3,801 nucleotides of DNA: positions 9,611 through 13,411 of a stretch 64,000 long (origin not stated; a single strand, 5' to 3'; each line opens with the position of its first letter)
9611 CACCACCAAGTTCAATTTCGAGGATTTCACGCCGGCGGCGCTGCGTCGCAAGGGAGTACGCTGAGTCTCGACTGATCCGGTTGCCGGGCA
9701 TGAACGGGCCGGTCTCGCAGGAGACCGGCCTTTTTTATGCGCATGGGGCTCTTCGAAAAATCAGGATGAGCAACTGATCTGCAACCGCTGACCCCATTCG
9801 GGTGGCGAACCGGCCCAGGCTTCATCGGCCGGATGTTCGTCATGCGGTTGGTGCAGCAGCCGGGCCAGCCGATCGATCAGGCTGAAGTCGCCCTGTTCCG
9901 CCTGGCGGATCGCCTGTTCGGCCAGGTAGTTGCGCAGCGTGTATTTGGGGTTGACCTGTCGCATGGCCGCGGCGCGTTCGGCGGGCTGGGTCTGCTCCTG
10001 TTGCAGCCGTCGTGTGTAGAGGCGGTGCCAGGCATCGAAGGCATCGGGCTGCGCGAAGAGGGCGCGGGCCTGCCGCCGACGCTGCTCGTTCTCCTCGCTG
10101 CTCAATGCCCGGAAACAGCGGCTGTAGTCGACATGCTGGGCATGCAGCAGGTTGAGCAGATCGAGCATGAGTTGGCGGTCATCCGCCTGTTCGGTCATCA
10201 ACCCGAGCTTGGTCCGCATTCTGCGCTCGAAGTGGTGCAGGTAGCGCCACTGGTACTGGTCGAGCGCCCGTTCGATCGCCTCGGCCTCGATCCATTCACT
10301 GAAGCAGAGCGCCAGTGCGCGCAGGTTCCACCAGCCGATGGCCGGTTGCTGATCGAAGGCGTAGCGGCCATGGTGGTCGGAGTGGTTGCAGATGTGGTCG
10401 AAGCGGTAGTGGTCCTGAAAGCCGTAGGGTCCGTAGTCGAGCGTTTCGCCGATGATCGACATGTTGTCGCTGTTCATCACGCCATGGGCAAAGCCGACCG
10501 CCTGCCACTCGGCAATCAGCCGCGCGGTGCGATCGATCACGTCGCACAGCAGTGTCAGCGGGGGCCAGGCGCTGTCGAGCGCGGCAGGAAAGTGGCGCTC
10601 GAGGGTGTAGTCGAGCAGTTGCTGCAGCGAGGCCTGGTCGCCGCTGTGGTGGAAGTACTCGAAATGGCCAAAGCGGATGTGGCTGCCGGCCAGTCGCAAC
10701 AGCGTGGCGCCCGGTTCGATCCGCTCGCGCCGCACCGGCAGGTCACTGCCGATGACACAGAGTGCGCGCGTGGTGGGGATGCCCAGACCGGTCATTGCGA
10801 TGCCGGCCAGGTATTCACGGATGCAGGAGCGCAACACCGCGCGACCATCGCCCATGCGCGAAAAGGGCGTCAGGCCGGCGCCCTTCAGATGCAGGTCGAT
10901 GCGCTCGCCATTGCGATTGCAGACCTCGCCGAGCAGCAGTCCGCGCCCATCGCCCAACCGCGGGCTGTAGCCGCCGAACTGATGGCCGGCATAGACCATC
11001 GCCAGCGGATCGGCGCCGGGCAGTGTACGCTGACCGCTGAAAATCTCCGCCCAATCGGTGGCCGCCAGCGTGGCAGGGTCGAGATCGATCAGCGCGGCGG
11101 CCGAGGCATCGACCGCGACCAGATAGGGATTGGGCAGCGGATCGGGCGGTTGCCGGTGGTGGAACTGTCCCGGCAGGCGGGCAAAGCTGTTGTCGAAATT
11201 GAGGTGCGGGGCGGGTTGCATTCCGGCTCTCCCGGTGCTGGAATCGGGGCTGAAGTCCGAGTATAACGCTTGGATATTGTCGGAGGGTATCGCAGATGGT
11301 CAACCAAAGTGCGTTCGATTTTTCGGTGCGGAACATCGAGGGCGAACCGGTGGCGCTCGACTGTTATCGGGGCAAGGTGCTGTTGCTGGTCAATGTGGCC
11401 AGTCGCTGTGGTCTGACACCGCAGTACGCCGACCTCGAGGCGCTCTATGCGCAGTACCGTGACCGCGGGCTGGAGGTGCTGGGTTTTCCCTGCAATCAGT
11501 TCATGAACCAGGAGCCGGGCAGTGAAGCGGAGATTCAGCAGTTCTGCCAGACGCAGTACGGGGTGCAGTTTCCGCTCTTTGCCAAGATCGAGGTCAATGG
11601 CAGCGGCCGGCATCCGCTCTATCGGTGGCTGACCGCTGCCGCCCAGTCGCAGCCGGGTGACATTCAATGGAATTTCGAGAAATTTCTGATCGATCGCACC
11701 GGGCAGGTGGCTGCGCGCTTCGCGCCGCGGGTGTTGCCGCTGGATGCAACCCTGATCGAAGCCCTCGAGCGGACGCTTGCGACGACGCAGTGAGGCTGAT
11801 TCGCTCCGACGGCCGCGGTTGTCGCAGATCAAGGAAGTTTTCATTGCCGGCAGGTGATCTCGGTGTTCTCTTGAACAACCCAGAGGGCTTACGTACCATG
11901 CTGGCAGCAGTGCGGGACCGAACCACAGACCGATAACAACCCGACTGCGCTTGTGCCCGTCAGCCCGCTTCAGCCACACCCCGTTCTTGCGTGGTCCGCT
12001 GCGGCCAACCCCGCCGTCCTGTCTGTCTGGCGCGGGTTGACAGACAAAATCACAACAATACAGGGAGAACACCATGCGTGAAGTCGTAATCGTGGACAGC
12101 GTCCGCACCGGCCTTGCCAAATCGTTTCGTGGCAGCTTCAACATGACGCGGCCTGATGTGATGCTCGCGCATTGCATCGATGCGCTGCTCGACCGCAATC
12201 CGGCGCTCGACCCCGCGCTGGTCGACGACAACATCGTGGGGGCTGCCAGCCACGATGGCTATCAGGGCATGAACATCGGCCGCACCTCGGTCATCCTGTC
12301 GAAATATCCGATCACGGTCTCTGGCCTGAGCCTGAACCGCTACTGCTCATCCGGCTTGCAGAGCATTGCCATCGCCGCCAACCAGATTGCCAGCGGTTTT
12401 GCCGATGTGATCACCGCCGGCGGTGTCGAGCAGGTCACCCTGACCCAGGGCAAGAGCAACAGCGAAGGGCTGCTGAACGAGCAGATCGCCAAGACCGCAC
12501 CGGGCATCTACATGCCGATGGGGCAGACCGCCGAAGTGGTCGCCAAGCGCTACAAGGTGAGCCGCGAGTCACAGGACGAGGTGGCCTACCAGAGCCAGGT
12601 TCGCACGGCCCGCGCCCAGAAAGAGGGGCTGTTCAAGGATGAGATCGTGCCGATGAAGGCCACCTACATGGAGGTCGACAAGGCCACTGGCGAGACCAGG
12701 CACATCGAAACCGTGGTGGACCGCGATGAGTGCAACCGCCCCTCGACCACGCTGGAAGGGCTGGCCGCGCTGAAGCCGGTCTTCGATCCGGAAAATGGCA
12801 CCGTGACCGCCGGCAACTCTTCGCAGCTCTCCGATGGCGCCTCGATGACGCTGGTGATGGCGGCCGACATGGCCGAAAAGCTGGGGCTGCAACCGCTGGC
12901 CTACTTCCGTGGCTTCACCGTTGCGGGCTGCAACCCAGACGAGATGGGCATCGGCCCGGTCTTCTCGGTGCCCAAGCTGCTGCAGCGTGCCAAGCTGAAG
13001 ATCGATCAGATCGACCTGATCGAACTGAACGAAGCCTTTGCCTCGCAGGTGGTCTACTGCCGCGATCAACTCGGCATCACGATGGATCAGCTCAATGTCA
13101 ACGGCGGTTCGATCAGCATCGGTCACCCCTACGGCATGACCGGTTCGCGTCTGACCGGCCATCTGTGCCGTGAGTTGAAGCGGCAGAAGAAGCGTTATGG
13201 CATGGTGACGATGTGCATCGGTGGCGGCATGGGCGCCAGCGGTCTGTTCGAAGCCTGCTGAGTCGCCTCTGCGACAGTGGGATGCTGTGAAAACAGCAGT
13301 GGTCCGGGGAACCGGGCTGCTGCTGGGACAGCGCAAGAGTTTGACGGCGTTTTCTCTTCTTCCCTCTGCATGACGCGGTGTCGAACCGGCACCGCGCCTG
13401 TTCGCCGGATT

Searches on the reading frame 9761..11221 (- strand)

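Call 82: search_protein_families(library=pfam, proteins=[window:9761-11221:-], max_evalue=0.00001)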
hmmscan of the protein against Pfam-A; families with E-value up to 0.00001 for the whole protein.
window:9761-11221:- (486 aa): 1 family
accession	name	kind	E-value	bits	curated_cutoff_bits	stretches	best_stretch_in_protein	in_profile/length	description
PF02696.19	SelO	-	3.1e-135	452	22.8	1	6-454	4-463/466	Protein adenylyltransferase SelO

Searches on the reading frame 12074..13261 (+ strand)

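Call 82: search_protein_families(library=pfam, proteins=[window:12074-13261:+], max_evalue=0.00001)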
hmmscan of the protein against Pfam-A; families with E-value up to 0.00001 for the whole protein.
window:12074-13261:+ (395 aa): 2 families
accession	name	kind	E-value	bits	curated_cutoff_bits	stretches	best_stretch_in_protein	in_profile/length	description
PF00108.29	Thiolase_N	-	3.2e-61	207.4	26.4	1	4-264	1-259/260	Thiolase, N-terminal domain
PF02803.24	Thiolase_C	-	7.3e-44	148.8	27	1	273-393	2-122/123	Thiolase, C-terminal domain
